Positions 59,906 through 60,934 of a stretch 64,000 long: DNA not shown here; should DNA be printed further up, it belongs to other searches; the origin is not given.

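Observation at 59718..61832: WYL regulator-UDG-like glycosylase-YPRGRV protein operon: candidate anti-phage or DNA-damage system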

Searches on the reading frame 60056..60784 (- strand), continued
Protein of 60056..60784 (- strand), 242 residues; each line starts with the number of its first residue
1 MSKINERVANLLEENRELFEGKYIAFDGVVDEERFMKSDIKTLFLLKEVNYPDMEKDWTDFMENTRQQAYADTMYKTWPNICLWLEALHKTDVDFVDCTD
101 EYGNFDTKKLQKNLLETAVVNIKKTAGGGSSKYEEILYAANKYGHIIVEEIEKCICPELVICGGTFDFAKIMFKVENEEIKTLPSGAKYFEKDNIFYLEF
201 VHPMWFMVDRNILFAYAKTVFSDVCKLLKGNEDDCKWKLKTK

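Call 47: find_encoding_contigs(protein=P0059, flank=7000, max_places=1)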
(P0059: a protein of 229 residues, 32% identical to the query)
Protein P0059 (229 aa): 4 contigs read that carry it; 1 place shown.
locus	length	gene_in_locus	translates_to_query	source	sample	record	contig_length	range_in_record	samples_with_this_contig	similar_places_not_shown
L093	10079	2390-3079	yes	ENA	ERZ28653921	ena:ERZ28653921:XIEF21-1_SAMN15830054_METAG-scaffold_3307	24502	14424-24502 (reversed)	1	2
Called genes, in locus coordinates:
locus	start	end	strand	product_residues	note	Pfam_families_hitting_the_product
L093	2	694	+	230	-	?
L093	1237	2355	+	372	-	-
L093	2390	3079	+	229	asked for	-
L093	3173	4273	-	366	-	PF00248:Aldo_ket_red, PF13187:Fer4_9 (weak)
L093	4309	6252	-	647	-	PF16126:DUF4838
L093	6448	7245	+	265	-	-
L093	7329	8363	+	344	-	PF13280:WYL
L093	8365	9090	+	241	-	-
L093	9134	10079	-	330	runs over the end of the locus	PF01408:GFO_IDH_MocA, PF22725:GFO_IDH_MocA_C3, PF02894:GFO_IDH_MocA_C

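Call 52: search_protein_families(library=pfam, proteins=[L093:8365-9090:+, L093:1237-2355:+, L001:8741-9475:-, L088:13377-14216:+, L088:7318-7905:+], max_evalue=0.05)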
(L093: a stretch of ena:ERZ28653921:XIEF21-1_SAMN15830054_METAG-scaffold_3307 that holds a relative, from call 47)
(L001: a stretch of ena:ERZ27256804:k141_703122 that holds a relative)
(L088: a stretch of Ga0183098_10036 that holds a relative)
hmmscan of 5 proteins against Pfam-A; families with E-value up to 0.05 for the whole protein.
L093:8365-9090:+ (241 aa): 1 family
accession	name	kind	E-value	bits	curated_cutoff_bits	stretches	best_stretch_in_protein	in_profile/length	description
PF03167.25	UDG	-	0.0041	17.7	24.3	1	150-237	72-139/141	Uracil DNA glycosylase superfamily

L093:1237-2355:+ (372 aa): 0 families

L001:8741-9475:- (244 aa): 0 families

L088:13377-14216:+ (279 aa): 0 families

L088:7318-7905:+ (195 aa): 21 families
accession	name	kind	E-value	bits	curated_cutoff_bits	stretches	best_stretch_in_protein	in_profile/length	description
PF03796.21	DnaB_C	-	6.3e-12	45.8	27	1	9-184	19-221/255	DnaB-like helicase C terminal domain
PF13481.12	AAA_25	-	9.8e-07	29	27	1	5-115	29-154/195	AAA domain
PF13401.12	AAA_22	-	4.2e-06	27.6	27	1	12-138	8-119/130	AAA domain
PF20720.3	nSTAND3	-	1.1e-05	25.7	27.2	1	4-104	12-104/155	Novel STAND NTPase 3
PF06745.19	ATPase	-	2.5e-05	24.2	26.6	1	7-59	17-70/231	KaiC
PF00004.35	AAA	-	0.00019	22.3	21.2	1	13-99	2-93/131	ATPase family associated with various cellular activities (AAA)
PF13479.12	AAA_24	-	0.0003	21.1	27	1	13-69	6-47/195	AAA domain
PF25199.1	nSTAND_NTPase5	-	0.00061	20.1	34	1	11-80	43-111/145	Novel STAND NTPase 5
PF00270.35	DEAD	-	0.00065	19.9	26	1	5-136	11-148/167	DEAD/DEAH box helicase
PF13604.12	AAA_30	-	0.0011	19.2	27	1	3-46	11-55/191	AAA domain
PF00006.31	ATP-synt_ab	-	0.0013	18.9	29.5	1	7-74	12-78/213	ATP synthase alpha/beta family, nucleotide-binding domain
PF00448.28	SRP54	-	0.0013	18.9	22.7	1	12-132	4-111/196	SRP54-type protein, GTPase domain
PF13614.12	AAA_31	-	0.0015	18.9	27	1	18-49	11-42/177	AAA domain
PF13173.12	AAA_14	-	0.0022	18.4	27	1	11-80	4-77/129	AAA domain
PF12775.13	AAA_7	-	0.0055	16.7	25.8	1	2-46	26-70/181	P-loop containing dynein motor region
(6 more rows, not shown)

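Call 53: find_encoding_contigs(protein=P0045, flank=6000, max_places=1)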
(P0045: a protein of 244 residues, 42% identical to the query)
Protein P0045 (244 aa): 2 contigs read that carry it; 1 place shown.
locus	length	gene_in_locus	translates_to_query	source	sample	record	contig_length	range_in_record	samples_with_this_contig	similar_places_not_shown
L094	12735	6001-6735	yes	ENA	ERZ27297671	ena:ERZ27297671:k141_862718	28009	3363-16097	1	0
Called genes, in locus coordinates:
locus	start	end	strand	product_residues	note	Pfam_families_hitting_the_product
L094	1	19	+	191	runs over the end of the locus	PF00210:Ferritin (faint), PF02915:Rubrerythrin, PF23458:DUF7130 (weak), PF21349:RUBY_RBDX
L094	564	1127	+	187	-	PF07963:N_methyl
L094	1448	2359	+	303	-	-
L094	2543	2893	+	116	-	PF00462:Glutaredoxin (weak), PF03960:ArsC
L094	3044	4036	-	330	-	PF03601:Cons_hypoth698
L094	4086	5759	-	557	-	PF02463:SMC_N, PF13175:AAA_15 (weak), PF13476:AAA_23, PF13555:AAA_29 (weak), PF13304:AAA_21 (faint)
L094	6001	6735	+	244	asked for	-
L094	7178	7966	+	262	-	PF13228:DUF4037 (weak)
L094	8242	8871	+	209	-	PF00574:CLP_protease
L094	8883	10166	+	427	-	PF06689:zf-C4_ClpX, PF13401:AAA_22 (faint), PF05496:RuvB_N (weak), PF00004:AAA, PF07724:AAA_2, PF10431:ClpB_D2-small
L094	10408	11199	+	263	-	PF05818:TraT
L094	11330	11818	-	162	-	-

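Call 54: find_encoding_contigs(protein=P0065, flank=6000, max_places=1)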
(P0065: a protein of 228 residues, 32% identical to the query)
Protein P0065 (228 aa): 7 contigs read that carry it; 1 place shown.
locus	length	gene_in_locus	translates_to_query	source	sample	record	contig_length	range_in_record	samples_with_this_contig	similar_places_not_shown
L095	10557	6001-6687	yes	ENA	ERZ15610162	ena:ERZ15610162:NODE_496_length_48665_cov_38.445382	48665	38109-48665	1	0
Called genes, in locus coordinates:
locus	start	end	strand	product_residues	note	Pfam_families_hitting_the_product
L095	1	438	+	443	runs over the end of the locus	PF13375:RnfC_N, PF01512:Complex1_51K, PF10531:SLBB (weak), PF13534:Fer4_17 (faint), PF12838:Fer4_7 (weak), PF13183:Fer4_8 (weak), PF13237:Fer4_10 (weak), PF14697:Fer4_21 (weak)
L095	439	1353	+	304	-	PF03116:NQR2_RnfD_RnfE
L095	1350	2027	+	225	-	PF04205:FMN_bind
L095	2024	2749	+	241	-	PF02508:Rnf-Nqr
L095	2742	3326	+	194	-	PF02508:Rnf-Nqr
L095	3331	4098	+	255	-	PF13237:Fer4_10 (faint), PF04060:FeS, PF12837:Fer4_6 (faint), PF12838:Fer4_7 (weak), PF14697:Fer4_21 (weak), PF12838:Fer4_7, PF13187:Fer4_9 (weak), PF00037:Fer4 (weak)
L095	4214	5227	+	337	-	PF00106:adh_short (weak), PF01073:3Beta_HSD, PF01370:Epimerase, PF02719:Polysacc_synt_2, PF04321:RmlD_sub_bind, PF08659:KR (weak), PF13460:NAD_binding_10, PF16363:GDP_Man_Dehyd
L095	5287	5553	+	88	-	-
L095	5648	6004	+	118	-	PF05635:23S_rRNA_IVP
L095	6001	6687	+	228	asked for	-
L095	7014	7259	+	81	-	-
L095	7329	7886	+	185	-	-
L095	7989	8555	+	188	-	-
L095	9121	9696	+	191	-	PF04233:Phage_Mu_F (weak), PF00545:Ribonuclease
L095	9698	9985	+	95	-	PF01337:Barstar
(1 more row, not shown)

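Call 55: find_encoding_contigs(protein=P0014, flank=6000, max_places=1)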
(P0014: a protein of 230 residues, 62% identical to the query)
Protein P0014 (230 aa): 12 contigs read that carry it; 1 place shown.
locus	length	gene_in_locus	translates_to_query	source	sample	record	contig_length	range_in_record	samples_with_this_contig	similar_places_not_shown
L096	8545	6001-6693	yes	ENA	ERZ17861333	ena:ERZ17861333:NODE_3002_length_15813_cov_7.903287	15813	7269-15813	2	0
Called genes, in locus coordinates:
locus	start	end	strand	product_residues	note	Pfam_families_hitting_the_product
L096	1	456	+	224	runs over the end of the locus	PF00849:PseudoU_synth_2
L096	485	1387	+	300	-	PF04055:Radical_SAM, PF16199:Radical_SAM_C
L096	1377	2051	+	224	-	PF17746:SfsA_N, PF03749:SfsA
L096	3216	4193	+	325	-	PF02661:Fic, PF13412:HTH_24 (weak)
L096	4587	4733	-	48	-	-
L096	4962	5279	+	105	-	-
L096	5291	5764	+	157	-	PF00782:DSPc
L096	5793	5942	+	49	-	-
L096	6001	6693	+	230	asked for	-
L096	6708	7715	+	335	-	-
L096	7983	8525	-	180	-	-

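Call 56: find_encoding_contigs(protein=P0024, flank=6000, max_places=1)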
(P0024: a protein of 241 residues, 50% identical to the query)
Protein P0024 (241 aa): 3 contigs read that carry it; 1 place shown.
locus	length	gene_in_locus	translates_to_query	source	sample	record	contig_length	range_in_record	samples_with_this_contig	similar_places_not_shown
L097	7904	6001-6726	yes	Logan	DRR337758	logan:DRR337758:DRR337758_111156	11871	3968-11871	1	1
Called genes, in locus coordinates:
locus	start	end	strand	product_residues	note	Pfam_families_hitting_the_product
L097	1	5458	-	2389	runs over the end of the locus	PF13195:DUF4011, PF13086:AAA_11, PF13245:AAA_19 (faint), PF13086:AAA_11, PF13087:AAA_12, PF18741:MTES_1575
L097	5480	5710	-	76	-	PF01381:HTH_3 (weak), PF13443:HTH_26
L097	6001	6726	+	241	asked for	-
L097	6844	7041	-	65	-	PF12728:HTH_17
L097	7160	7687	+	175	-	PF11799:IMS_C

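Call 89: find_homologous_proteins(query=A1, max_evalue=0.001)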
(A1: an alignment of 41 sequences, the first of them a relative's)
Query A1 (41 sequences) (242 aa, profile of the alignment): 207 proteins with E <= 0.001 among 4072 candidates; the best 120 are listed.
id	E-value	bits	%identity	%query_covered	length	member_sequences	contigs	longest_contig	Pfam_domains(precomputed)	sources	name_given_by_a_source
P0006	1.2e-94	334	69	93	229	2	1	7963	-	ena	-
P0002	1.5e-93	330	72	94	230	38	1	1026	-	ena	-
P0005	2.2e-93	330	69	96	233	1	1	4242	-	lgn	-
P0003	2.9e-92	326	68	94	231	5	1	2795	-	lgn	-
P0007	4.2e-92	326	67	95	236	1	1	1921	-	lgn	-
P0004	3.3e-91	323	69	96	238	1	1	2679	-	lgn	-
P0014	4.0e-91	323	62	91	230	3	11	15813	-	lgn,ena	-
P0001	7.6e-91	322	100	100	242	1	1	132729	-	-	-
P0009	8.1e-91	321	66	94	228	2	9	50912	-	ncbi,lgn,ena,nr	ncbi:MAG: hypothetical protein IJM98_08770 [Oscillospiraceae bacterium]|nr:hypothetical protein [Osc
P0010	3.3e-90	319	68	93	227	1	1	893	-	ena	-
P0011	3.8e-90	319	66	95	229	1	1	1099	-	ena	-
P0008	6.1e-89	315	68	93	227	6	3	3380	-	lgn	-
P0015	6.3e-89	315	59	94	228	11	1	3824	-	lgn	-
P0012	1.1e-88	314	63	94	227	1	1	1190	-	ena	-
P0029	9.1e-87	308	48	94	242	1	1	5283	-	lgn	-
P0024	2.8e-84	300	50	93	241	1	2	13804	-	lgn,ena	-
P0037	2.9e-79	284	44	93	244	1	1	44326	-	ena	-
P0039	4.4e-76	273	44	95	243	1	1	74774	-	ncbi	-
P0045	5.2e-74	267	42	94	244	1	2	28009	-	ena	-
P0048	5.9e-74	266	41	94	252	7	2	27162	-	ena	-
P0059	6.7e-74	266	32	83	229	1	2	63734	-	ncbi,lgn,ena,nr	ncbi:MAG: hypothetical protein IKU07_09265 [Oscillospiraceae bacterium]|nr:hypothetical protein [Osc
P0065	4.7e-71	257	32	73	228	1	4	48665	-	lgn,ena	-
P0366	5.3e-54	201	27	88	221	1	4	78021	-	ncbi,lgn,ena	-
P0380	9.6e-52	194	27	78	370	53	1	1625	PF20118.5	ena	-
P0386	2.1e-50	189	32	89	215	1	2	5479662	-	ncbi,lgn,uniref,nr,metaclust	ncbi:hypothetical protein AWM70_17260 [Paenibacillus yonginensis]|uniref:Uracil-DNA glycosylase-like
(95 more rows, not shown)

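Call 90: find_encoding_contigs(protein=P0386, flank=9000, max_places=2)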
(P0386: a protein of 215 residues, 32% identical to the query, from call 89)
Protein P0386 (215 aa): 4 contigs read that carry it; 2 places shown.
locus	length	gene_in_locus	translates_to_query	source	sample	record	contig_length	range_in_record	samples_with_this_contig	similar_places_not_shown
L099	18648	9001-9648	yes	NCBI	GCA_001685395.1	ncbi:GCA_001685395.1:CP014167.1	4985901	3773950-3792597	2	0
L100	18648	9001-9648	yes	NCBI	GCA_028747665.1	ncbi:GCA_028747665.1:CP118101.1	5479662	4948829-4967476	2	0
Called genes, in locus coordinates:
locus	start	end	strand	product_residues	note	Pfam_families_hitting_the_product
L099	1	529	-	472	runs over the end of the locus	PF00078:RVT_1, PF08388:GIIM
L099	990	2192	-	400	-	PF00438:S-AdoMet_synt_N, PF02772:S-AdoMet_synt_M, PF02773:S-AdoMet_synt_C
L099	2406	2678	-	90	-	PF00269:SASP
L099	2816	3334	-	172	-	-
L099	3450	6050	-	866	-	PF11611:DUF4352 (faint)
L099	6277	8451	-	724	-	-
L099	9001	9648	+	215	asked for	-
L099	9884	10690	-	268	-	-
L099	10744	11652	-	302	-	PF13102:Phage_int_SAM_5 (weak), PF02899:Phage_int_SAM_1, PF13495:Phage_int_SAM_4, PF00589:Phage_integrase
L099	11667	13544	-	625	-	PF06048:DUF927, PF18662:HTH_56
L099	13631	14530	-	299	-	-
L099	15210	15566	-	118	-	-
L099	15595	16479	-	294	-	PF02899:Phage_int_SAM_1 (weak), PF00589:Phage_integrase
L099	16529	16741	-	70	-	-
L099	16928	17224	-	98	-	-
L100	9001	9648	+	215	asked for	-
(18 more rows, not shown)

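Call 91: list_cluster_members(proteins=[P0386, P0380, P0366])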
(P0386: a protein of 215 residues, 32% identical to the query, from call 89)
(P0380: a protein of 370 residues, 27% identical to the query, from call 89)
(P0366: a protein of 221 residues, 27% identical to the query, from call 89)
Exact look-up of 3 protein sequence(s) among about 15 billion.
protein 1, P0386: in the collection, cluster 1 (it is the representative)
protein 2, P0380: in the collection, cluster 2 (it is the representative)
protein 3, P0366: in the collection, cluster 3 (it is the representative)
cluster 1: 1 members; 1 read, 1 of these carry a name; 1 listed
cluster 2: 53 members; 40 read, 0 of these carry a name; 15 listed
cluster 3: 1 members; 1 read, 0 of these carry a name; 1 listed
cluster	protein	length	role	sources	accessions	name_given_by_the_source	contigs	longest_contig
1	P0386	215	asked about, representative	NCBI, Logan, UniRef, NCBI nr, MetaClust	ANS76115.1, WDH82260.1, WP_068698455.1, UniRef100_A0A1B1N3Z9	hypothetical protein AWM70_17260 [Paenibacillus yonginensis] | Uracil-DNA glycosylase-like domain-containing protein n=2 Tax=Paenibacillus TaxID=44249 ... | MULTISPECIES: hypothetical protein [Paenibacillus]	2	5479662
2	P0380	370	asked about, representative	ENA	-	-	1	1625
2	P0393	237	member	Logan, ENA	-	-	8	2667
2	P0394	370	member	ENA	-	-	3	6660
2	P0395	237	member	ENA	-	-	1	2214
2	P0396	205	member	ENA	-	-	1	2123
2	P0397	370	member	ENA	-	-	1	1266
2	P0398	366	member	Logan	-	-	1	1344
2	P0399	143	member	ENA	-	-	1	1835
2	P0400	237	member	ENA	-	-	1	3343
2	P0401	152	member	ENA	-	-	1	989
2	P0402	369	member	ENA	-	-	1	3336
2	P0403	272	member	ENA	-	-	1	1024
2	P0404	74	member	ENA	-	-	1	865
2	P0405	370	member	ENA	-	-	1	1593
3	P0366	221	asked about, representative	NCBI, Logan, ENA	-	-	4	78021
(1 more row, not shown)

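Call 93: search_protein_families(library=pfam, alignment_id=A7, max_evalue=1)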
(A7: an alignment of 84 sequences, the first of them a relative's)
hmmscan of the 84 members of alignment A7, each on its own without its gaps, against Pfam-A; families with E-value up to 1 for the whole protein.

A. member 1, P0001 (242 aa): 0 families

B. families by the number of members that match (of 84 scanned): 44 families (the first 25 are shown)
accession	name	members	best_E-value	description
PF03167.25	UDG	19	0.0011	Uracil DNA glycosylase superfamily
PF24850.1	CC_BshC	2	0.0034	Bacillithiol biosynthesis BshC, C-terminal coiled-coil domain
PF00380.25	Ribosomal_S9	2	0.021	Ribosomal protein S9/S16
PF01715.23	IPPT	2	0.033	IPP transferase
PF20118.4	DUF6508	1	2.2e-07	Family of unknown function (DUF6508)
PF24515.1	ARM_KNTC1_3rd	1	0.004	KNTC1 third ARM-repeats domain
PF01067.28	Calpain_III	1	0.0086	Calpain large subunit, domain III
PF06198.16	DUF999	1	0.013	Protein of unknown function (DUF999)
PF18975.6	DUF5711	1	0.013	Family of unknown function (DUF5711)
PF11350.14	DUF3152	1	0.016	Protein of unknown function (DUF3152)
PF18624.6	CdiI_4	1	0.018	CDI immunity protein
PF07971.18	Glyco_hydro_92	1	0.018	Glycosyl hydrolase family 92 catalytic domain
PF18739.6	HEPN_Apea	1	0.021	Apea-like HEPN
PF13808.11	DDE_Tnp_1_assoc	1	0.024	DDE_Tnp_1-associated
PF06925.17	MGDG_synth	1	0.034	Monogalactosyldiacylglycerol (MGDG) synthase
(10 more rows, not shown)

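Call 101: search_dna_similar(query=window:60056-60784:-, collection=phages, mode=protein, max_evalue=0.001, max_rows=15)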
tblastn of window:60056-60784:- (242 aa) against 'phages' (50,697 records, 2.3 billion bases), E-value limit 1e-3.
No match.

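Call 103: search_dna_similar(query=window:60056-60784:-, collection=plasmids, mode=protein, max_evalue=0.001, max_rows=15)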
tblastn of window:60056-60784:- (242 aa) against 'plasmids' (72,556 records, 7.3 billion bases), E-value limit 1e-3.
Records with a match: 3; places in all: 4; records where one place covers at least 80% of the query: 0.
Best place of each record, by identity: <60% 3.
By first word of the organism name: Vibrio 2; Bacteroides 1.
By predicted mobility (MOB-suite, as given by PLSDB): non-mobilizable 3.
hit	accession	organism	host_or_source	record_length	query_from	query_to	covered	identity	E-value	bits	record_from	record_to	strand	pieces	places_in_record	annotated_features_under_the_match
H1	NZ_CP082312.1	Vibrio alginolyticus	mix culture,water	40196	17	203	77%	25.4%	8e-8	60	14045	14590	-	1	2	hypothetical protein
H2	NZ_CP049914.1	Vibrio sp. HDW18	Anodonta arcaeformis,single bacterial ...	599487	27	203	73%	26.3%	1e-7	59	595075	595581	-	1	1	hypothetical protein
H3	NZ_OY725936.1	Bacteroides finegoldii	-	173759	35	167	55%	28.1%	3e-5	52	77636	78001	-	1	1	hypothetical protein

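Call 105: get_annotated_region(hit=H1, flank=7000)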
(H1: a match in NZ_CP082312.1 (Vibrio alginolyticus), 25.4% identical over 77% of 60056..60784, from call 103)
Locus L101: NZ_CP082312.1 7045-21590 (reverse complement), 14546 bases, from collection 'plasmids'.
description: Vibrio alginolyticus strain HYV1 plasmid unnamed1, complete sequence
organism: Vibrio alginolyticus (NCBI taxid 663)
taxonomy: Bacteria; Pseudomonadota; Gammaproteobacteria; Vibrionales; Vibrionaceae; Vibrio; Vibrio alginolyticus
host: -; source: mix culture,water; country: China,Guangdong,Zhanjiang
typing (MOB-suite, as given by PLSDB): non-mobilizable; replicon rep_cluster_557
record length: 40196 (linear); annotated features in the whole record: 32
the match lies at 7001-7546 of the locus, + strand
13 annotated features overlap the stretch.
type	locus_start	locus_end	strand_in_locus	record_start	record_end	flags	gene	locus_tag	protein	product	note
CDS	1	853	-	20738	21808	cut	-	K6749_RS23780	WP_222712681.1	ParB family protein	-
CDS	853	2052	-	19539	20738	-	-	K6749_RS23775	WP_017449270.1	ParA family protein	-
CDS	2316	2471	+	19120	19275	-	-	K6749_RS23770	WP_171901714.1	hypothetical protein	-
CDS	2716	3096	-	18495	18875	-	-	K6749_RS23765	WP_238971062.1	MazG nucleotide pyrophosphohydrolase domain-containing protein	-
CDS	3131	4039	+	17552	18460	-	-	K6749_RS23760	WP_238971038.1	NgoPII family restriction endonuclease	GO:0009307 - DNA restriction-modification system [Evidence IEA]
CDS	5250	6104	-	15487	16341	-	-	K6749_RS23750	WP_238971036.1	HaeIII family restriction endonuclease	-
CDS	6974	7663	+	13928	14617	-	-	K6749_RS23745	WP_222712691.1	hypothetical protein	-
CDS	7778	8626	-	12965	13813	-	-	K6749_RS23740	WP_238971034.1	AHH domain-containing protein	-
CDS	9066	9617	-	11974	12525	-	-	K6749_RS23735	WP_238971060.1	recombinase family protein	GO:0006310 - DNA recombination [Evidence IEA]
CDS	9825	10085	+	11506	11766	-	-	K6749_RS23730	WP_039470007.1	type II toxin-antitoxin system Phd/YefM family antitoxin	-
CDS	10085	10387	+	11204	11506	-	-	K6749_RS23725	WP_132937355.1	type II toxin-antitoxin system RelE/ParE family toxin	GO:0030541 - plasmid partitioning [Evidence IEA]; GO:0051290 - protein heterotetramerization [Evidence IEA]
CDS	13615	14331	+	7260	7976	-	-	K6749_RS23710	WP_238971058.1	hypothetical protein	-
CDS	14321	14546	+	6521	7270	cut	-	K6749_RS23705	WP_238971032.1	hypothetical protein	-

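Call 106: get_annotated_region(hit=H3, flank=6000)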
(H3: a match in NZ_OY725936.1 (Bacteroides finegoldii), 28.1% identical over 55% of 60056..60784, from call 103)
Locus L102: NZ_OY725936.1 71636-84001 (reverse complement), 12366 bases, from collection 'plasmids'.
description: Bacteroides finegoldii strain Bacteroides finegoldii TSDC17.2-1.1 plasmid 34, complete sequence
organism: Bacteroides finegoldii (NCBI taxid 338188)
taxonomy: Bacteria; Bacteroidota; Bacteroidia; Bacteroidales; Bacteroidaceae; Bacteroides; Bacteroides finegoldii
host: -; source: -; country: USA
typing (MOB-suite, as given by PLSDB): non-mobilizable
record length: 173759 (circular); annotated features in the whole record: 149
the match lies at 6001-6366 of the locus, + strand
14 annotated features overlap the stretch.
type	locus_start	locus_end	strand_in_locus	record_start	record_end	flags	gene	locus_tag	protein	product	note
CDS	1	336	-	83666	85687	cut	-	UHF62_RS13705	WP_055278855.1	N-6 DNA methylase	GO:0006306 - DNA methylation [Evidence IEA]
CDS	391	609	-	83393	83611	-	-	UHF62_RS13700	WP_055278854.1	helix-turn-helix transcriptional regulator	-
CDS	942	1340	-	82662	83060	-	-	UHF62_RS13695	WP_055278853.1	hypothetical protein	-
CDS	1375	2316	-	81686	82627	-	-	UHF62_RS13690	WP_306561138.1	relaxase/mobilization nuclease domain-containing protein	-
CDS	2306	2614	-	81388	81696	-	-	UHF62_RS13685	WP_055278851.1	MobC family plasmid mobilization relaxosome protein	-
CDS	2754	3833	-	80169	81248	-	-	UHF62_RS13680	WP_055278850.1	DUF6371 domain-containing protein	-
CDS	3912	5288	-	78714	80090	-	-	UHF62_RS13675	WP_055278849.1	DUF3987 domain-containing protein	-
CDS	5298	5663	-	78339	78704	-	-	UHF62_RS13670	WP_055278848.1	helix-turn-helix domain-containing protein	-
CDS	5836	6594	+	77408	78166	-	-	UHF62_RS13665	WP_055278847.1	hypothetical protein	-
CDS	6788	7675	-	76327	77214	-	-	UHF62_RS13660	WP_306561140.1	mobilization protein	-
CDS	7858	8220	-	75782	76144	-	-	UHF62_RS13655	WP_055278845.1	hypothetical protein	-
CDS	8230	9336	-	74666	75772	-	-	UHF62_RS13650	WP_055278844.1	site-specific integrase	GO:0015074 - DNA integration [Evidence IEA]; GO:0006310 - DNA recombination [Evidence IEA]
CDS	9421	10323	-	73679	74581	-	-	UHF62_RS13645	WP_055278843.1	helix-turn-helix domain-containing protein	-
CDS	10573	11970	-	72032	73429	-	mnmE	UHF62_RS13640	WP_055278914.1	tRNA uridine-5-carboxymethylaminomethyl(34) synthesis GTPase MnmE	GO:0006400 - tRNA modification [Evidence IEA]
